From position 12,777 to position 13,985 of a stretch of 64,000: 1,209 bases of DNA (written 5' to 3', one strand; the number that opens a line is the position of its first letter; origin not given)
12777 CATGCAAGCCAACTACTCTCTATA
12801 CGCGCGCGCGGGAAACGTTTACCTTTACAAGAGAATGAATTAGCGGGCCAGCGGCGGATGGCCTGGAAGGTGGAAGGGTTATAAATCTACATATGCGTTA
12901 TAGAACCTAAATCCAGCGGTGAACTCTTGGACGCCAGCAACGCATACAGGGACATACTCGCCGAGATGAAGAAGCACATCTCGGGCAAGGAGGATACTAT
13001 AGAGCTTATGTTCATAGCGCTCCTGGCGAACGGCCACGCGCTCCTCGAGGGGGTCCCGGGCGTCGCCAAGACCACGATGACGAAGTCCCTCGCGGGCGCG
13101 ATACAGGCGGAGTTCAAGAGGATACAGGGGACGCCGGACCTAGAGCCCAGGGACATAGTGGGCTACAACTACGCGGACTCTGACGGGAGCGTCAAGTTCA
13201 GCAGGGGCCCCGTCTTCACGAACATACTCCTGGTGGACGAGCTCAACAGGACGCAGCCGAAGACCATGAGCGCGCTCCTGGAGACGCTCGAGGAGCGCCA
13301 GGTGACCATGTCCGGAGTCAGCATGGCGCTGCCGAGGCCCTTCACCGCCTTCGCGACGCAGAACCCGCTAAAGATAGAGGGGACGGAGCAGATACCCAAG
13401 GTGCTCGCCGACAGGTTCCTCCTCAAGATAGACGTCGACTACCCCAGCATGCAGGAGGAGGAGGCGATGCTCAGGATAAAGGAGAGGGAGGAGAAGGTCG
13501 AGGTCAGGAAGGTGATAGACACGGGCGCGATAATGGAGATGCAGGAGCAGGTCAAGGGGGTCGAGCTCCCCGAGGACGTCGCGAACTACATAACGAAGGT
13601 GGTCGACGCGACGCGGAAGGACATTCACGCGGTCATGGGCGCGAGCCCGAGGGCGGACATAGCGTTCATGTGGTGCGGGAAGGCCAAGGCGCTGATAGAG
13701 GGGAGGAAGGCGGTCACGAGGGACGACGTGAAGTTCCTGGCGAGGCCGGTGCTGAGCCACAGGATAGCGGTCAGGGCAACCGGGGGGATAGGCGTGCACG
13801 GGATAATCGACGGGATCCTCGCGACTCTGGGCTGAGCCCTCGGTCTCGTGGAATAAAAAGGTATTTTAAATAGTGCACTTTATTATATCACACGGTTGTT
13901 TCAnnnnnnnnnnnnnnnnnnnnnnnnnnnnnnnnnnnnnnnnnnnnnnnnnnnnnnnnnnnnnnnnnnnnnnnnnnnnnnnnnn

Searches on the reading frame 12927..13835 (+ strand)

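Call 80: search_protein_families(library=pfam, proteins=[window:12927-13835:+], max_evalue=0.001)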
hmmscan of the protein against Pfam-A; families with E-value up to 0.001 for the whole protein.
window:12927-13835:+ (302 aa): 7 families
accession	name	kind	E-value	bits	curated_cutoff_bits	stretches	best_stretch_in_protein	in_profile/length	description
PF07726.17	AAA_3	-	4.7e-46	156.4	27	1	37-166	1-131/131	ATPase family associated with various cellular activities (AAA)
PF07728.20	AAA_5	-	5.2e-16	59.3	22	1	38-164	2-139/139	AAA domain (dynein-related subfamily)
PF17863.7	AAA_lid_2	-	5.7e-16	58.5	22.7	1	228-282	2-56/74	AAA lid domain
PF20030.5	bpMoxR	-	2.5e-14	53.3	27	1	8-201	4-199/205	MoxR domain in the MoxR-vWA-beta-propeller ternary systems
PF00004.35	AAA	-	2.2e-06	28.6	21.2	1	39-135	2-99/131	ATPase family associated with various cellular activities (AAA)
PF01078.27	Mg_chelatase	-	0.00029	20.8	20.3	0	16-58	3-45/207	Magnesium chelatase, subunit ChlI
PF05496.18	RuvB_N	-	0.00032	20.9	27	0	36-126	34-113/159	Holliday junction DNA helicase RuvB P-loop domain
